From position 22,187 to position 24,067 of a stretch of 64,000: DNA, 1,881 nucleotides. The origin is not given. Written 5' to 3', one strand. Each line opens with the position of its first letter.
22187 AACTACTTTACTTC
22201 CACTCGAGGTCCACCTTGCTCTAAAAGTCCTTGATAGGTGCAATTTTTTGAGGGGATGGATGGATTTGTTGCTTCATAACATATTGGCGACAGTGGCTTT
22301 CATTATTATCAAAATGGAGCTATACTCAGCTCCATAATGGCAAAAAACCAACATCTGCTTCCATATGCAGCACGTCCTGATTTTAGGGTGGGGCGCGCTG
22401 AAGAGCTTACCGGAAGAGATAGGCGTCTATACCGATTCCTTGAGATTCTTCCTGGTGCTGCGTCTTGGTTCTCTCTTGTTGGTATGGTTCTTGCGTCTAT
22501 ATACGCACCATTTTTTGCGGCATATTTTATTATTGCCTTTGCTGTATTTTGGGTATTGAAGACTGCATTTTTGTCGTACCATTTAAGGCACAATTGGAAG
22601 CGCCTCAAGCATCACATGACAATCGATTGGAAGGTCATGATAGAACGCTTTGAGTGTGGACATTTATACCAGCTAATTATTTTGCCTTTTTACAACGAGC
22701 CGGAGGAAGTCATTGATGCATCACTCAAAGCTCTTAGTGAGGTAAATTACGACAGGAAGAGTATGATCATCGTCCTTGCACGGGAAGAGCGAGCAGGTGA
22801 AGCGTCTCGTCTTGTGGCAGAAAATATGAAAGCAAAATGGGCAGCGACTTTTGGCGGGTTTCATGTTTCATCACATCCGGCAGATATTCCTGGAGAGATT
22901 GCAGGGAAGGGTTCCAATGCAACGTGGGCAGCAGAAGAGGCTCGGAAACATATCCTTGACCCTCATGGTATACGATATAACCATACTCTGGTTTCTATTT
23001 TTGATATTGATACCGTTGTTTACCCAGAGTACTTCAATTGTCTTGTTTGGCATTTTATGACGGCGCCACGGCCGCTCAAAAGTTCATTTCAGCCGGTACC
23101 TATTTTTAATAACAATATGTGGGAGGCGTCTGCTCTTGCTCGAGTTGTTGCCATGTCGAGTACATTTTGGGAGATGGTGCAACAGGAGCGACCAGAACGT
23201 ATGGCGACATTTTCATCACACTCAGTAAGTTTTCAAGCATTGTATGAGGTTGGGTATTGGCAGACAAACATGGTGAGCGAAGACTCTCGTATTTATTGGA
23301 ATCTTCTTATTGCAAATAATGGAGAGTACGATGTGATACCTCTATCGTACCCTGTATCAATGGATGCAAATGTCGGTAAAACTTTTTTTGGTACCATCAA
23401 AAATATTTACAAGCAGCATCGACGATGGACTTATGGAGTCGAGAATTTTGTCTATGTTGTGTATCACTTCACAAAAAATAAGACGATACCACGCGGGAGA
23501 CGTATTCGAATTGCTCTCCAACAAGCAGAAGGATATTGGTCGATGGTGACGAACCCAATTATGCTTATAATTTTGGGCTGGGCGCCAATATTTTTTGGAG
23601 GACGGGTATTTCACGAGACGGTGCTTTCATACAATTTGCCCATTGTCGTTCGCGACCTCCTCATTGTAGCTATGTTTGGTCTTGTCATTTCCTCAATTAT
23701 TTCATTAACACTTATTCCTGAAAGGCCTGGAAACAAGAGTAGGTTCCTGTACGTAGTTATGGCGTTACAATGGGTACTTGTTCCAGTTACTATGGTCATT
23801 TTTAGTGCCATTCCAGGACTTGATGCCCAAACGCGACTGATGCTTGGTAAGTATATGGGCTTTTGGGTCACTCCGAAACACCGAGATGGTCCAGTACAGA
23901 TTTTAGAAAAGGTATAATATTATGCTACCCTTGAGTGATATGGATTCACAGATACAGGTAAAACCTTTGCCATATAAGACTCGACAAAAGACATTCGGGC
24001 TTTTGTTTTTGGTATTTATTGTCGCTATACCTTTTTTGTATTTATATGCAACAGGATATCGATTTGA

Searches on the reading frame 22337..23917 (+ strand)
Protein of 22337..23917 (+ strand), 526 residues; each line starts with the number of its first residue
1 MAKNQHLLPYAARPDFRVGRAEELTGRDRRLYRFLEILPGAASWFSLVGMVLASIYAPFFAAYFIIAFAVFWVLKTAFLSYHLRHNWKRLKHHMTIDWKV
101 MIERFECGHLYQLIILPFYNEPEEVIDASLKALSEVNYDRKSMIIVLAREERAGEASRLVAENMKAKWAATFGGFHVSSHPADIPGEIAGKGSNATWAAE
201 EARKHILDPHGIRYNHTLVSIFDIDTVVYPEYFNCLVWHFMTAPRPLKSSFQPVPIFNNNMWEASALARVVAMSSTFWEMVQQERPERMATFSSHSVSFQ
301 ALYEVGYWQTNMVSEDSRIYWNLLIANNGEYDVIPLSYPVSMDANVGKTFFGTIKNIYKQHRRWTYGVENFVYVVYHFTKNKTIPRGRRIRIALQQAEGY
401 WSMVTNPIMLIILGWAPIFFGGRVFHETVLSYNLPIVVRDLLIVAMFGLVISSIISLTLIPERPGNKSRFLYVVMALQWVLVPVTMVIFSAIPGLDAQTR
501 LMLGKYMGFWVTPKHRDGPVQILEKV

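Call 105: search_protein_families(library=pfam, proteins=[window:22337-23917:+], max_evalue=0.00001)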
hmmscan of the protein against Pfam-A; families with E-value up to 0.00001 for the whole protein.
window:22337-23917:+ (526 aa): 1 family
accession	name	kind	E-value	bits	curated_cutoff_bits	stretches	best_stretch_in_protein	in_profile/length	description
PF13632.12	Glyco_trans_2_3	-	2.3e-10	41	27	1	219-418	2-177/198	Glycosyl transferase family group 2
